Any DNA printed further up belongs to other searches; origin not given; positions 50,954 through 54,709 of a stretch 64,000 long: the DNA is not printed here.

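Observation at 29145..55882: Candidate phospho-signalling plus giant adhesin/protease system (27 kb, one strand)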

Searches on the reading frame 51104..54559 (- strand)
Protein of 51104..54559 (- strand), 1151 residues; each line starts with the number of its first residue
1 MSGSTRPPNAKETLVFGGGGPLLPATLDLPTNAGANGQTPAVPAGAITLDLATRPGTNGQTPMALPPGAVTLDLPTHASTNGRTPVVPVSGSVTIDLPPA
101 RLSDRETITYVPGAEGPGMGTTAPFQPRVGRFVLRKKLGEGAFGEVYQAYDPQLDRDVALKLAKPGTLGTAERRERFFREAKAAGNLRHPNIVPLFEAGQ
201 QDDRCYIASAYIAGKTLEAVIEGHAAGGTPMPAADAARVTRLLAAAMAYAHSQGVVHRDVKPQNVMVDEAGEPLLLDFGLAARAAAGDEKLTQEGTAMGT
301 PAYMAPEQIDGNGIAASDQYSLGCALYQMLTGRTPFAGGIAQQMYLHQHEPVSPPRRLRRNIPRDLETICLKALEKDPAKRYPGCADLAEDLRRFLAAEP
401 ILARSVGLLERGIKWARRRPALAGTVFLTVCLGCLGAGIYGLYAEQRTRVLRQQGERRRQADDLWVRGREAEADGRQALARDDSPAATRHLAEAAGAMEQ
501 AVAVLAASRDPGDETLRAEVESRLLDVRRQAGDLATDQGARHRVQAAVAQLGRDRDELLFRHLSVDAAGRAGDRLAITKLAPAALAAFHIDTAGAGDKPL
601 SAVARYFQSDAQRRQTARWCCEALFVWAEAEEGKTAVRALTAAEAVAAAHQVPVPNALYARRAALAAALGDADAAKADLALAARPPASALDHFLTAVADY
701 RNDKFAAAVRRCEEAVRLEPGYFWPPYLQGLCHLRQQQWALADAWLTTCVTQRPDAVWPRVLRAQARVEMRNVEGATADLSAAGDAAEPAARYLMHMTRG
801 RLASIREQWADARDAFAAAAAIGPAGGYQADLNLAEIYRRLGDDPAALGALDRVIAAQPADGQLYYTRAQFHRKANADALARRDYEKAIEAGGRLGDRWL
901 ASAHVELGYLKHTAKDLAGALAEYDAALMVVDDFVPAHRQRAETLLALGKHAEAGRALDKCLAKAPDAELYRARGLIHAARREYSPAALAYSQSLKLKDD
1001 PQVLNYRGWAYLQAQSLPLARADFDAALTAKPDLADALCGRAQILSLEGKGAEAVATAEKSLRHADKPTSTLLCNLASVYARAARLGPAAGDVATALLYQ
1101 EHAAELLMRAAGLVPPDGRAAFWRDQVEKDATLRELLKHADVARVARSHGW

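Call 4: search_protein_families(library=pfam, proteins=[window:51104-54559:-], max_evalue=0.01)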
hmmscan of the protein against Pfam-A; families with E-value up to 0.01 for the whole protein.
window:51104-54559:- (1151 aa): 7 families
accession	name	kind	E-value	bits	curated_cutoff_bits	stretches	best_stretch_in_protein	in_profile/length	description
PF00069.31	Pkinase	-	1.6e-48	165.9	31.7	1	134-382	3-252/263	Protein kinase domain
PF07714.23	PK_Tyr_Ser-Thr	-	1.7e-32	113.2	23.1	1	134-381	3-248/258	Protein tyrosine and serine/threonine kinase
PF07719.23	TPR_2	-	3.8e-12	45.8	27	0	937-967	3-33/34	Tetratricopeptide repeat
PF14559.12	TPR_19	-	0.00042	21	25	1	914-973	4-64/68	Tetratricopeptide repeat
PF13428.12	TPR_14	-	0.0012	19.8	23.5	1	832-870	5-43/44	Tetratricopeptide repeat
PF03109.22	ABC1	-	0.0034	17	22.9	0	241-285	174-218/244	ABC1 atypical kinase-like domain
PF13432.12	TPR_16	-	0.0038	18.1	32.7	1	800-861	4-64/65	Tetratricopeptide repeat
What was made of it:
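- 51104..54559 (-): g2: receptor-type Ser/Thr kinase (1151 aa). Kinase at 53414-54160, single TM at 53231-53299, about 700-aa extracytoplasmic coiled/TPR domain at 51107-53230 with three invariant Cys. Pfam Pkinase 1.6e-48 and TPR_2 3.8e-12 (call 4).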

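Call 8: search_protein_families(library=ncbifam, proteins=[window:51104-54559:-], max_evalue=0.01)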
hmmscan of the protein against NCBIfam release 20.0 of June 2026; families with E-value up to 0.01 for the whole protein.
window:51104-54559:- (1151 aa): 24 families
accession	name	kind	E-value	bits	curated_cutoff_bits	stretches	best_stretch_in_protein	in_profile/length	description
NF033483.0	PknB_PASTA_kin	equivalog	4.4e-77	260.4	450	1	130-404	7-277/563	Stk1 family PASTA domain-containing Ser/Thr kinase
NF052427.1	StpK7MSMEG_1200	equivalog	1.3e-56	192.3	900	1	129-408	6-281/601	serine/threonine protein kinase StpK7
NF009651.0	PRK13184.1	equivalog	1.1e-49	169.2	839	1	131-401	3-296/932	serine/threonine-protein kinase PknD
NF047741.1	antiphage_MADS6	equivalog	2.4e-46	158.5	460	2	231-399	296-464/612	methylation-associated defense system protein kinase MAD6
TIGR03903.1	TOMM_kin_cyc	equivalog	2e-38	131.9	705.75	1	156-394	4-246/1267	TOMM system kinase/cyclase fusion protein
NF038150.1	lanthi_synth_IV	equivalog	2.3e-36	125.5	650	1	130-396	189-457/851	class IV lanthionine synthetase LanL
NF053615.1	SerThrKinAfsKStmc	equivalog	2e-26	92.9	1300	1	128-340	11-217/809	protein serine/threonine kinase AfsK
TIGR02917.1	PEP_TPR_lipo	equivalog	5.7e-24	84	312.2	4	653-797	224-369/899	XrtA/PEP-CTERM system TPR-repeat protein PrsT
NF038151.1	lanthi_synth_III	equivalog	4.8e-19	68.2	575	1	142-336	232-429/833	class III lanthionine synthetase LanKC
NF043056.1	T4SS_LegK1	equivalog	4e-11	42.2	550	1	138-324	79-278/516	Dot/Icm T4SS effector kinase LegK1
TIGR02552.1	LcrH_SycD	equivalog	1.8e-08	34.2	104.8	1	898-971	49-122/136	SycD/LcrH family type III secretion system chaperone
TIGR00990.1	3a0801s09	subfamily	1.2e-07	30.8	757.25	0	799-890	337-427/615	mitochondrial import receptor subunit TOM70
TIGR03724.2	arch_bud32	equivalog_domain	2.8e-07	30.2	125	1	173-285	36-135/193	KEOPS complex kinase/ATPase Bud32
NF011463.0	PRK14879.1-4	equivalog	8.4e-07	28.6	188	1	166-282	54-161/237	Kae1-associated kinase Bud32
NF052312.1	T9SS_PorW_SprE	equivalog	1.5e-06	27.2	250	1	761-940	183-367/716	type IX secretion system periplasmic lipoprotein PorW/SprE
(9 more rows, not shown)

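Call 12: find_homologous_proteins(query=window:51104-54559:-, max_evalue=1e-20)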
Query window:51104-54559:- (1151 aa): 3706 proteins with E <= 1e-20 among 8000 candidates; the best 120 are listed.
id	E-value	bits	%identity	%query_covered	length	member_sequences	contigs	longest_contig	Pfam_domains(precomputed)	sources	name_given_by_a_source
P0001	0.0e+0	2537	100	100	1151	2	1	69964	PF07714.24,PF00069.32,PF07719.24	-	-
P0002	0.0e+0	1781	74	100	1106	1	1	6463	PF14559.13,PF07714.24,PF13431.13,PF00069.32,PF00515.35,PF13432.13,PF13428.13,PF07719.24,PF01636.30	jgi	-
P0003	0.0e+0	1684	69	100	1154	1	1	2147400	PF14559.13,PF07714.24,PF13431.13,PF00069.32,PF13371.13,PF00515.35,PF13424.13,PF13432.13,PF13428.13,PF13181.13,PF07719.24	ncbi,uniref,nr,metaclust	ncbi:serine/threonine-protein kinase [Zavarzinella formosa]|uniref:serine/threonine-protein kinase n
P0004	2.0e-196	673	41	89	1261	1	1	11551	PF14559.13,PF07714.24,PF13431.13,PF00069.32,PF13414.13,PF13371.13,PF00515.35,PF13424.13,PF13432.13,PF13181.13,PF07719.24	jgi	jgi:tetratricopeptide (TPR) repeat protein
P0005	3.1e-179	617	39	93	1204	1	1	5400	PF13431.13,PF25062.2,PF13414.13,PF13428.13,PF14559.13,PF06293.21,PF07714.24,PF00069.32,PF13371.13,PF00515.35,PF12895.14,PF13424.13,PF13432.13,PF13181.13,PF07719.24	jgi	jgi:tetratricopeptide (TPR) repeat protein/tRNA A-37 threonylcarbamoyl transferase component Bud32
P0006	8.1e-173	595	39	89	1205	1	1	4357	PF25063.1,PF13431.13,PF23914.2,PF25062.2,PF13414.13,PF13176.13,PF13428.13,PF13374.13,PF14559.13,PF07714.24,PF00069.32,PF13371.13,PF00515.35,PF12895.14,PF13424.13,PF13432.13,PF13181.13,PF07719.24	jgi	jgi:serine/threonine protein kinase/tetratricopeptide (TPR) repeat protein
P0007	1.4e-171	591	39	89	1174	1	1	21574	PF13431.13,PF13414.13,PF13428.13,PF14559.13,PF07714.24,PF00069.32,PF13371.13,PF00515.35,PF12895.14,PF13424.13,PF14531.13,PF13432.13,PF13181.13,PF07719.24,PF13174.13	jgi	jgi:tetratricopeptide (TPR) repeat protein/tRNA A-37 threonylcarbamoyl transferase component Bud32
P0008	2.1e-170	587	39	90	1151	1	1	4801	PF13431.13,PF13414.13,PF14559.13,PF07714.24,PF00069.32,PF13371.13,PF00515.35,PF03109.23,PF12895.14,PF13424.13,PF13432.13,PF13181.13,PF07719.24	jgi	jgi:tetratricopeptide (TPR) repeat protein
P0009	7.9e-161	556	37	94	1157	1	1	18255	PF07714.24,PF00069.32,PF13414.13,PF13371.13,PF00515.35,PF13432.13,PF13181.13,PF07719.24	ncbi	-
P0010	1.0e-160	555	39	89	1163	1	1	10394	PF13431.13,PF13414.13,PF13428.13,PF14559.13,PF07714.24,PF00069.32,PF13371.13,PF00515.35,PF12895.14,PF13424.13,PF13432.13,PF13181.13,PF07719.24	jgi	jgi:tetratricopeptide (TPR) repeat protein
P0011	1.9e-160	554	38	89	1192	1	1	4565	PF13431.13,PF25062.2,PF13414.13,PF13176.13,PF12569.15,PF13428.13,PF14559.13,PF07714.24,PF00069.32,PF13371.13,PF00515.35,PF13424.13,PF13432.13,PF13181.13,PF07719.24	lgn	-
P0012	1.4e-159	551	37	97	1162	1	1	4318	PF14559.13,PF07714.24,PF13431.13,PF00069.32,PF13414.13,PF13371.13,PF00515.35,PF14531.13,PF13432.13,PF13181.13,PF07719.24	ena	-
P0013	1.8e-159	551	37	89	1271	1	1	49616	PF14559.13,PF07714.24,PF13431.13,PF00069.32,PF13414.13,PF13371.13,PF00515.35,PF13432.13,PF13428.13,PF13181.13,PF07719.24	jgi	jgi:tetratricopeptide (TPR) repeat protein/predicted Ser/Thr protein kinase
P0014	1.5e-158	548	40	83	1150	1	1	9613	PF13431.13,PF23914.2,PF13414.13,PF14559.13,PF07714.24,PF00069.32,PF13371.13,PF00515.35,PF12895.14,PF13424.13,PF13432.13,PF13181.13,PF07719.24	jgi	jgi:eukaryotic-like serine/threonine-protein kinase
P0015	1.1e-157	545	38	88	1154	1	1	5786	PF13431.13,PF25062.2,PF13414.13,PF13176.13,PF14559.13,PF07714.24,PF00069.32,PF13371.13,PF00515.35,PF13424.13,PF13432.13,PF13181.13,PF07719.24,PF01636.30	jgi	jgi:tetratricopeptide (TPR) repeat protein/tRNA A-37 threonylcarbamoyl transferase component Bud32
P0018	1.6e-154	535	38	90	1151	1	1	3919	PF13431.13,PF25062.2,PF13414.13,PF13428.13,PF14559.13,PF07714.24,PF00069.32,PF13490.12,PF13371.13,PF00515.35,PF12895.14,PF13424.13,PF13432.13,PF13181.13,PF07719.24,PF01636.30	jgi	-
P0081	1.0e-104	370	33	88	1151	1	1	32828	PF14559.13,PF07714.24,PF13431.13,PF00069.32,PF13414.13,PF00515.35,PF13432.13,PF07719.24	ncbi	-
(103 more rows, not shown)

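Call 13: find_encoding_contigs(protein=P0003, flank=10000, max_places=3)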
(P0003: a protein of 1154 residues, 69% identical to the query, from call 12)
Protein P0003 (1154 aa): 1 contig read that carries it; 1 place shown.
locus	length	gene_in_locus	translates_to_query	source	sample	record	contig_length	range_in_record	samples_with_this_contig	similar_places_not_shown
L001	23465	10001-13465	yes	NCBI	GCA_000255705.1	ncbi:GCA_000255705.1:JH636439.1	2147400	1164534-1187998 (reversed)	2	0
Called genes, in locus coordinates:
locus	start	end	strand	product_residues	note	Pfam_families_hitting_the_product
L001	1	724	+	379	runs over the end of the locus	PF07470:Glyco_hydro_88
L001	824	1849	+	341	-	-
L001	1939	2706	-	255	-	PF04542:Sigma70_r2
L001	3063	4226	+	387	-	PF00871:Acetate_kinase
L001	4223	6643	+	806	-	PF09364:XFP_N, PF03894:XFP, PF09363:XFP_C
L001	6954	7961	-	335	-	PF01156:IU_nuc_hydro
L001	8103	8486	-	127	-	-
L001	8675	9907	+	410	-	PF16697:Yop-YscD_cpl, PF00498:FHA, PF00069:Pkinase, PF01636:APH (faint), PF03109:ABC1 (faint), PF07714:PK_Tyr_Ser-Thr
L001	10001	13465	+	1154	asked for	PF00069:Pkinase, PF07714:PK_Tyr_Ser-Thr, PF13431:TPR_17 (faint), PF14559:TPR_19 (faint), PF13181:TPR_8 (faint), PF13371:TPR_9 (faint), PF13424:TPR_12 (faint), PF13432:TPR_16 (weak), +3 more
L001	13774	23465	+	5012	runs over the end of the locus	PF04151:PPC (faint), PF11974:bMG3 (faint), PF17210:SdrD_B, PF06739:SBBP (weak), PF17210:SdrD_B, PF06739:SBBP (weak), PF17210:SdrD_B, PF03415:Peptidase_C11, +1 more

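Call 14: find_encoding_contigs(protein=P0002, flank=10000, max_places=3)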
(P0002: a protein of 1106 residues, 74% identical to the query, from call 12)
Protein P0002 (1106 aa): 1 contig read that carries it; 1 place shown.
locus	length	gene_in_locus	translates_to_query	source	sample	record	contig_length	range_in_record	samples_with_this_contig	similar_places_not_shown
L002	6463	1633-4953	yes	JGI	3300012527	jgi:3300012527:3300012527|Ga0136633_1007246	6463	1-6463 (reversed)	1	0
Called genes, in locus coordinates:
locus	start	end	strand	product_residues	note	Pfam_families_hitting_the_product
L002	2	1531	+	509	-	?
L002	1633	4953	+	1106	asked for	PF00069:Pkinase, PF07714:PK_Tyr_Ser-Thr, PF01636:APH (weak), PF07719:TPR_2 (faint), PF13428:TPR_14 (faint), PF14559:TPR_19 (faint), PF00515:TPR_1 (faint), PF13432:TPR_16 (weak), +1 more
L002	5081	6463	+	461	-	?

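Call 15: find_encoding_contigs(protein=P0004, flank=10000, max_places=2)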
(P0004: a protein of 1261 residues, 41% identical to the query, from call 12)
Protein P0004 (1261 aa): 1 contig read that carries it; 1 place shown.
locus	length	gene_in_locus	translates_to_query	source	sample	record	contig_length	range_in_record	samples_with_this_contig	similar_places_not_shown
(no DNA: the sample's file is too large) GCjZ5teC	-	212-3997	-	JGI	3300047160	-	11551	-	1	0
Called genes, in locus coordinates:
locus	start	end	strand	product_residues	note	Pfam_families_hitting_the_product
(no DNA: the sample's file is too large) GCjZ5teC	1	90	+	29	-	?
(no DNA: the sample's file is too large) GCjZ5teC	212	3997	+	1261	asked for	PF13371:TPR_9 (faint), PF00069:Pkinase, PF07714:PK_Tyr_Ser-Thr, PF07719:TPR_2 (faint), PF13424:TPR_12 (faint), PF00515:TPR_1 (faint), PF13432:TPR_16 (weak), PF14559:TPR_19 (weak), +3 more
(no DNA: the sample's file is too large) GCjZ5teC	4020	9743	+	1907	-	PF24316:Tli3 (faint), PF02012:BNR (faint), PF01839:FG-GAP (faint), PF13517:FG-GAP_3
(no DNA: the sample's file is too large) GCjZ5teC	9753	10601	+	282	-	PF00809:Pterin_bind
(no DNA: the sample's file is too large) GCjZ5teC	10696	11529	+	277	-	PF02457:DAC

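Call 16: find_encoding_contigs(protein=P0013, flank=10000, max_places=2)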
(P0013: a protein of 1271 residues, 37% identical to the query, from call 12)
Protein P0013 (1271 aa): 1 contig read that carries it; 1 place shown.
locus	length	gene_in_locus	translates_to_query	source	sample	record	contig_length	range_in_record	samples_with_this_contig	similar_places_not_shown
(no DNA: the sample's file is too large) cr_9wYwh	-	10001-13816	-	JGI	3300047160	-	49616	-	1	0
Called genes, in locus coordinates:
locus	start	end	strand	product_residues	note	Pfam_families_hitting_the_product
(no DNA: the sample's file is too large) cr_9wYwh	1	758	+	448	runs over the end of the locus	PF09594:GT87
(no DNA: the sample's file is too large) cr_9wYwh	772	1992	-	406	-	PF16697:Yop-YscD_cpl, PF00498:FHA, PF00069:Pkinase, PF07714:PK_Tyr_Ser-Thr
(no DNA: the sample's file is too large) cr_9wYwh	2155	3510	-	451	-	PF12708:Pect-lyase_RHGA_epim, PF05048:NosD, PF13229:Beta_helix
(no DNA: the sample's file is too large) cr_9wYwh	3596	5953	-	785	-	PF07944:Beta-AFase-like_GH127_cat, PF20736:Glyco_hydro127M, PF20737:Glyco_hydro127C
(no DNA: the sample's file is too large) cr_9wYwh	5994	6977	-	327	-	PF08240:ADH_N, PF16912:Glu_dehyd_C (faint), PF00107:ADH_zinc_N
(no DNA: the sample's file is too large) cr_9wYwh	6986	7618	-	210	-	PF02979:NHase_alpha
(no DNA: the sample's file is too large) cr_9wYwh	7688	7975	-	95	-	PF02211:NHase_beta_C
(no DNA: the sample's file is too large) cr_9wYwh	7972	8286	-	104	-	PF21006:NHase_beta_N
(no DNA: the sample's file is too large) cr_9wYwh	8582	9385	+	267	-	-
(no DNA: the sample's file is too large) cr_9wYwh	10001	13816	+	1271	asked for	PF13428:TPR_14 (faint), PF14559:TPR_19 (faint), PF00069:Pkinase, PF07714:PK_Tyr_Ser-Thr, PF13371:TPR_9 (faint), PF13432:TPR_16 (faint), PF00515:TPR_1 (faint), PF07719:TPR_2 (faint), +3 more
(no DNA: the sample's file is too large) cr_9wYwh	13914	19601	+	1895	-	PF13517:FG-GAP_3, PF01839:FG-GAP (weak), PF13517:FG-GAP_3, PF01839:FG-GAP (weak), PF13517:FG-GAP_3, PF13517:FG-GAP_3, PF13517:FG-GAP_3, PF13517:FG-GAP_3, +9 more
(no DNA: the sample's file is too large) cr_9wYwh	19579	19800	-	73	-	-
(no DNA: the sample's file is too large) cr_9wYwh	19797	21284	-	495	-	PF00072:Response_reg, PF00158:Sigma54_activat, PF14532:Sigma54_activ_2, PF07728:AAA_5 (weak), PF25601:AAA_lid_14, PF02954:HTH_8 (faint)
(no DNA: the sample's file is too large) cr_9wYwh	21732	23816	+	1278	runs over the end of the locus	PF01590:GAF, PF13185:GAF_2, PF00989:PAS (weak), PF08447:PAS_3, PF00512:HisKA, PF02518:HATPase_c, PF00072:Response_reg, PF01627:Hpt, +2 more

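Call 17: find_encoding_contigs(protein=P0009, flank=10000, max_places=2)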
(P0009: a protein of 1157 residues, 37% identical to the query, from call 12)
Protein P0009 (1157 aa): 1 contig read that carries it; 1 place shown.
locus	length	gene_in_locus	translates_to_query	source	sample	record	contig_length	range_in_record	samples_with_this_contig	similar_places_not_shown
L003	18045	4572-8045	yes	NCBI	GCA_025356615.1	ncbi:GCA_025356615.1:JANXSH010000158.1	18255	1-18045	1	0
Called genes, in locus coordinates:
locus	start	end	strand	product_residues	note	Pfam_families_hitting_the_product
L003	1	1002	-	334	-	?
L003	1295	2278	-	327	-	PF16976:RcpC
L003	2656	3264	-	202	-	PF01478:Peptidase_A24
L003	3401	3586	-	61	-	PF04964:Flp_Fap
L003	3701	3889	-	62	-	PF04964:Flp_Fap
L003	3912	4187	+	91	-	-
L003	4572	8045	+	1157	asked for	PF00069:Pkinase, PF07714:PK_Tyr_Ser-Thr, PF13414:TPR_11 (faint), PF13371:TPR_9 (faint), PF13432:TPR_16 (faint), PF00515:TPR_1 (faint), PF07719:TPR_2 (faint), PF13181:TPR_8 (faint)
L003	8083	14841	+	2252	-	PF04151:PPC (faint), PF01839:FG-GAP (faint), PF13517:FG-GAP_3, PF16743:PliI (faint), PF12256:TcdB_toxin_midN (faint), PF13517:FG-GAP_3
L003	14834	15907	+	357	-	PF16261:DUF4915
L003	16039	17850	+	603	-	PF00990:GGDEF (faint), PF00211:Guanylate_cyc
